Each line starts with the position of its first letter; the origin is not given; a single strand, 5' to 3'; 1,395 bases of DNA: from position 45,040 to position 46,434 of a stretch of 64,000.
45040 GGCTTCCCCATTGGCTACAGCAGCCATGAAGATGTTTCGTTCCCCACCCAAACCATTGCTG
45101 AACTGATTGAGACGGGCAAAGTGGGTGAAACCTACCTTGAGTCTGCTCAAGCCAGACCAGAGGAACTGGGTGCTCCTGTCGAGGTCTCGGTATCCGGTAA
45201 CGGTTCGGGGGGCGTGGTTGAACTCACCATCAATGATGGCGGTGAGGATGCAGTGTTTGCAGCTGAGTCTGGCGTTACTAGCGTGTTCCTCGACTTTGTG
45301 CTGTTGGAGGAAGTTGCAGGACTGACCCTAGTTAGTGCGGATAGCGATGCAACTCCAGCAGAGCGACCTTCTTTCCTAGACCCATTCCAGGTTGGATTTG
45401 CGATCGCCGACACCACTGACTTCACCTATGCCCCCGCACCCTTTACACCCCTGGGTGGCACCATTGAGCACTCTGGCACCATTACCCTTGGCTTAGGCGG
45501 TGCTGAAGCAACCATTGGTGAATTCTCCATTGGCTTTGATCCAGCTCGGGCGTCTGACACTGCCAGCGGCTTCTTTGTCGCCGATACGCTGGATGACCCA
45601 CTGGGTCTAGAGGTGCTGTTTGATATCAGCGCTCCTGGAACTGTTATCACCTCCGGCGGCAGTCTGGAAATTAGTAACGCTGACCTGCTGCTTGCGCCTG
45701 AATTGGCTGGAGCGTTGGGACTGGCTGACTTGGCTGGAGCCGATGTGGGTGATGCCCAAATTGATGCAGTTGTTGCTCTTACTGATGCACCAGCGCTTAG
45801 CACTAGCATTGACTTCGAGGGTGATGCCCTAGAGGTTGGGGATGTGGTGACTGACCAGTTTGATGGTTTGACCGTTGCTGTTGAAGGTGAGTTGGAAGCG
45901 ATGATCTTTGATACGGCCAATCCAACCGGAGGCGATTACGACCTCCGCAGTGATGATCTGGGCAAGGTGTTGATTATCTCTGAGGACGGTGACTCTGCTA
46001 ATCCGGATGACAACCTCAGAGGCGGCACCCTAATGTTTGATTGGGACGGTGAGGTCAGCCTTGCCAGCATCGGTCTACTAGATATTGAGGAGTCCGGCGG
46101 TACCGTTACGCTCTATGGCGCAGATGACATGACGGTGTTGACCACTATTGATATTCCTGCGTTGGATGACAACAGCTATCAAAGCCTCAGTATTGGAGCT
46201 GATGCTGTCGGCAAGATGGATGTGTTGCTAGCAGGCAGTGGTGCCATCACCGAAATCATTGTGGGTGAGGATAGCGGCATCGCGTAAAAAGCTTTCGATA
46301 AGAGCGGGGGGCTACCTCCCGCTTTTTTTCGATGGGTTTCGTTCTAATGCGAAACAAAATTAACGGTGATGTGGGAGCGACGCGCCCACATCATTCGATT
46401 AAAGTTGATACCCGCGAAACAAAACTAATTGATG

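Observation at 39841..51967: Recent tandem duplication of genes 39841 and 46466, with 3' ends homogenised across paralogs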

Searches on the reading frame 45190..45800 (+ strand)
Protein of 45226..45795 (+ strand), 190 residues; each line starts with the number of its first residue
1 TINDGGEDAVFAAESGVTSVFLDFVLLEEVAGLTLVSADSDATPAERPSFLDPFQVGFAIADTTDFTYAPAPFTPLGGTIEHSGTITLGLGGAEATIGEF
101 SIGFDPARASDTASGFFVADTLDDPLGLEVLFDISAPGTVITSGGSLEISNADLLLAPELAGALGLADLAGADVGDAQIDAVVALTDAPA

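Call 26: search_protein_families(library=pfam, proteins=[window:45190-45800:+], max_evalue=0.1)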
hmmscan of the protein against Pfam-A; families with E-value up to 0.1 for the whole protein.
window:45190-45800:+ (203 aa): 0 families

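Call 27: search_protein_families(library=ncbifam, proteins=[window:45190-45800:+], max_evalue=0.1)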
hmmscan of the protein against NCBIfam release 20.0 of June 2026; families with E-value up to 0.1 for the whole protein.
window:45190-45800:+ (203 aa): 0 families

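Call 74: search_solved_structures(query=A6, max_evalue=1)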
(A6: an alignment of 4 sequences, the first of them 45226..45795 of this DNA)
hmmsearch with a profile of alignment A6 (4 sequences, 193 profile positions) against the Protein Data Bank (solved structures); distinct sequences matched with E-value up to 1: 0.

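Call 75: search_protein_families(library=pfam, proteins=[window:45226-45795:+], max_evalue=5)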
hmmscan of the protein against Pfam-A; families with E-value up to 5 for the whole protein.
window:45226-45795:+ (190 aa): 0 families

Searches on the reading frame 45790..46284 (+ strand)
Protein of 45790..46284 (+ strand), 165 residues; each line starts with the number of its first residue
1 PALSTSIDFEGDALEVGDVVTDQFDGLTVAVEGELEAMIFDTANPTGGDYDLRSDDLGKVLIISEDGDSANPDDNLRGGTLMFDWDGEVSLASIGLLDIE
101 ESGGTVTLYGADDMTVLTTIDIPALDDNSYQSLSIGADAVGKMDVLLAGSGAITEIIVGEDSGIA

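Call 26: search_protein_families(library=pfam, proteins=[window:45790-46284:+], max_evalue=0.1)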
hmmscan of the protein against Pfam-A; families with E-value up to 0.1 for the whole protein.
window:45790-46284:+ (165 aa): 0 families

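Call 27: search_protein_families(library=ncbifam, proteins=[window:45790-46284:+], max_evalue=0.1)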
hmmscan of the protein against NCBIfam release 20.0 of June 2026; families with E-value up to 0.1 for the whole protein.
window:45790-46284:+ (165 aa): 0 families

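Call 30: find_homologous_proteins(query=A1, max_evalue=0.001)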
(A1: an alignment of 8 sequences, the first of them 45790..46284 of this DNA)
Query A1 (8 sequences) (165 aa, profile of the alignment): 325 proteins with E <= 0.001 among 7407 candidates; the best 120 are listed.
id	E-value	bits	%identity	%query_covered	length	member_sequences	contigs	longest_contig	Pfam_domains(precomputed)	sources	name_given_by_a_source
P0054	2.3e-73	264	68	96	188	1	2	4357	-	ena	-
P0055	1.7e-71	258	70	92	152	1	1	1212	-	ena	-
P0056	6.7e-66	239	70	90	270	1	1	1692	-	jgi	jgi:hypothetical protein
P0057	4.4e-53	198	54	95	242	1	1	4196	-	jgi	jgi:hypothetical protein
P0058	8.9e-50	187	61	72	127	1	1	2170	-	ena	-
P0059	2.0e-46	176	53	92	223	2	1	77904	PF22778.4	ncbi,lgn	ncbi:MAG: hypothetical protein AAGE84_05295 [Cyanobacteria bacterium P01_G01_bin.39]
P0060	5.4e-46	175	64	75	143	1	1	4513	-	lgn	-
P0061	6.2e-45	171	50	92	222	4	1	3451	-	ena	-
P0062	6.6e-45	171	61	73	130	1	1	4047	-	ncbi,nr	ncbi:hypothetical protein HC928_16830 [bacterium]|nr:hypothetical protein [bacterium]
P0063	1.8e-44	170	48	91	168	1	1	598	-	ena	-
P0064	5.0e-44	168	47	91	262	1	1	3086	-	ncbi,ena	-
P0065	2.4e-43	166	49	93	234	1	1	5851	-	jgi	jgi:hypothetical protein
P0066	3.4e-43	165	56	92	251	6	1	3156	-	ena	-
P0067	2.5e-42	163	49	95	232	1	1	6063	-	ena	-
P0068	9.8e-42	161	43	94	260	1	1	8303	-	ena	-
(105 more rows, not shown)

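Call 32: find_related_loci(query=A1, collection=genome_contigs, flank=3000)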
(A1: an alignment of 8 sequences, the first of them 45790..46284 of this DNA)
Query A1 (165 aa) in genome_contigs; peptide patterns used: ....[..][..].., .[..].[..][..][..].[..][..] (x = any residue, [..] = any of these).
337 stretches matched a pattern; 208 encode a relative of the query (tblastn E <= 1e-3); the best 80 are kept; 80 distinct loci.
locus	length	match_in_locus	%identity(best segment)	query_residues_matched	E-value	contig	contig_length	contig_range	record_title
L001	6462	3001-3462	68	5-158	1e-61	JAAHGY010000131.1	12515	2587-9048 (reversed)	MAG: Cyanothece sp. SIO2G6 2G6_NODE_131, whole genome shotgun sequence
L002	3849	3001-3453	70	14-164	5e-61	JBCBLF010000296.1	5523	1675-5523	MAG: Cyanobacteria bacterium J06627_8 NODE_296_length_5523_cov_7.838964, whole genome shotgun sequence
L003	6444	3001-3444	55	10-157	9e-47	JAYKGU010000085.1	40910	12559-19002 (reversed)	MAG: Synechococcales cyanobacterium isolate 1108005 NODE_14677010, whole genome shotgun sequence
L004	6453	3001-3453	56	5-156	8e-46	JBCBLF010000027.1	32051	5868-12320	MAG: Cyanobacteria bacterium J06627_8 NODE_27_length_32051_cov_7.852630, whole genome shotgun sequence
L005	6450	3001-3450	56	4-154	9e-45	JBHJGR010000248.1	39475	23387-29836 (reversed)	MAG: Elainellaceae cyanobacterium isolate sb_S4C509_1 S4Ck141_451424, whole genome shotgun sequence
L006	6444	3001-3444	57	7-156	7e-44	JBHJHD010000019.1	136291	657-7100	MAG: Elainellaceae cyanobacterium isolate sb_S3C1527_1 S3Ck141_612861, whole genome shotgun sequence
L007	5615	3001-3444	55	7-156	4e-44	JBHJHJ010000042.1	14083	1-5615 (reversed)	MAG: Elainellaceae cyanobacterium isolate sb_S12C1138 S12Ck141_637418, whole genome shotgun sequence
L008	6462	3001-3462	50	6-156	1e-42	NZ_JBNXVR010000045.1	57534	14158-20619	Leptolyngbya sp. AN02str NODE_52_length_57534_cov_41.663456, whole genome shotgun sequence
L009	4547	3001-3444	54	6-156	4e-42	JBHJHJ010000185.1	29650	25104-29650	MAG: Elainellaceae cyanobacterium isolate sb_S12C1138 S12Ck141_903909, whole genome shotgun sequence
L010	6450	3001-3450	54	5-156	1e-41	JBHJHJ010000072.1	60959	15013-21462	MAG: Elainellaceae cyanobacterium isolate sb_S12C1138 S12Ck141_170949, whole genome shotgun sequence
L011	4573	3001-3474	51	4-157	8e-41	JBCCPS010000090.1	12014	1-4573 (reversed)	MAG: Pseudomonadota bacterium isolate P01_D01_bin.133 k141_2950334_length_12014_cov_30.1418, whole genome shotgun sequen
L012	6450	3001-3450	53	6-156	2e-40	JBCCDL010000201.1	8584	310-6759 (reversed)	MAG: Cyanobacteria bacterium P01_A01_bin.83 k141_1422966_length_8584_cov_148.8569, whole genome shotgun sequence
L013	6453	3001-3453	54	7-156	8e-40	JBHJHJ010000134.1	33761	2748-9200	MAG: Elainellaceae cyanobacterium isolate sb_S12C1138 S12Ck141_796372, whole genome shotgun sequence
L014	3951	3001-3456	52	5-156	7e-40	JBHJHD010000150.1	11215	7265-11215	MAG: Elainellaceae cyanobacterium isolate sb_S3C1527_1 S3Ck141_668345, whole genome shotgun sequence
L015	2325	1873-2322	54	4-156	4e-40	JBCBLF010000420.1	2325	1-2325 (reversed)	MAG: Cyanobacteria bacterium J06627_8 NODE_420_length_2325_cov_5.822954, whole genome shotgun sequence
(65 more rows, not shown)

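Call 36: predict_structure(alignment_id=A1)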
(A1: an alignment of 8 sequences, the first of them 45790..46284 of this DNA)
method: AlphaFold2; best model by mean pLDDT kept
length: 165 residues; sequences in the alignment: 8
mean_pLDDT: 63.5   pTM: 0.65
mean pLDDT of the five models: 63.5, 43.1, 41.8, 41.0, 40.7
residues with pLDDT >= 90: 13; 70-90: 63; 50-70: 25; < 50: 64
segments of 3 or more residues with pLDDT < 50: 1-25, 38-59, 64-76, 162-165
pLDDT, mean of each block of 10 residues (from residue 1): 39 38 49 53 41 46 48 55 80 79 86 91 77 87 82 74 44
secondary structure, 60 per line:
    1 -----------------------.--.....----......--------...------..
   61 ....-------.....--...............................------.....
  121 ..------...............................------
elements in order: E27-31 E36-41 E59-64 H72-76 E79-109 E116-122 E129-159

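Call 41: search_solved_structures(query=A2, max_evalue=1)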
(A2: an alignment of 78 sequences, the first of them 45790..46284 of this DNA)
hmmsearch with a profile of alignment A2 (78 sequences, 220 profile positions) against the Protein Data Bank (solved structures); distinct sequences matched with E-value up to 1: 2.
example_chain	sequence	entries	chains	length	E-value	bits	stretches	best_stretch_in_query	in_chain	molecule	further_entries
3jx8_A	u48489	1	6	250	0.27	13.8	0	143-175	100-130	Putative lipoprotein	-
6vfr_A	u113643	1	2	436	0.33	13.5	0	89-145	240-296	Protocadherin-18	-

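Call 43: predict_structure(alignment_id=A2)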
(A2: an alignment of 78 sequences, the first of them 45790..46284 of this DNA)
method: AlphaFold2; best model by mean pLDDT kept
length: 165 residues; sequences in the alignment: 78
mean_pLDDT: 92.4   pTM: 0.88
mean pLDDT of the five models: 92.4, 92.2, 92.1, 92.0, 92.0
residues with pLDDT >= 90: 137; 70-90: 20; 50-70: 6; < 50: 2
segments of 3 or more residues with pLDDT < 50: none
pLDDT, mean of each block of 10 residues (from residue 1): 81 94 96 96 91 94 94 88 96 95 95 96 93 96 96 95 53
secondary structure, 60 per line:
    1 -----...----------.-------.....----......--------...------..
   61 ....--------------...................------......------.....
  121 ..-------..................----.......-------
elements in order: E6-8 E27-31 E36-41 E59-64 E79-97 E104-109 E116-122 E130-147 E152-158
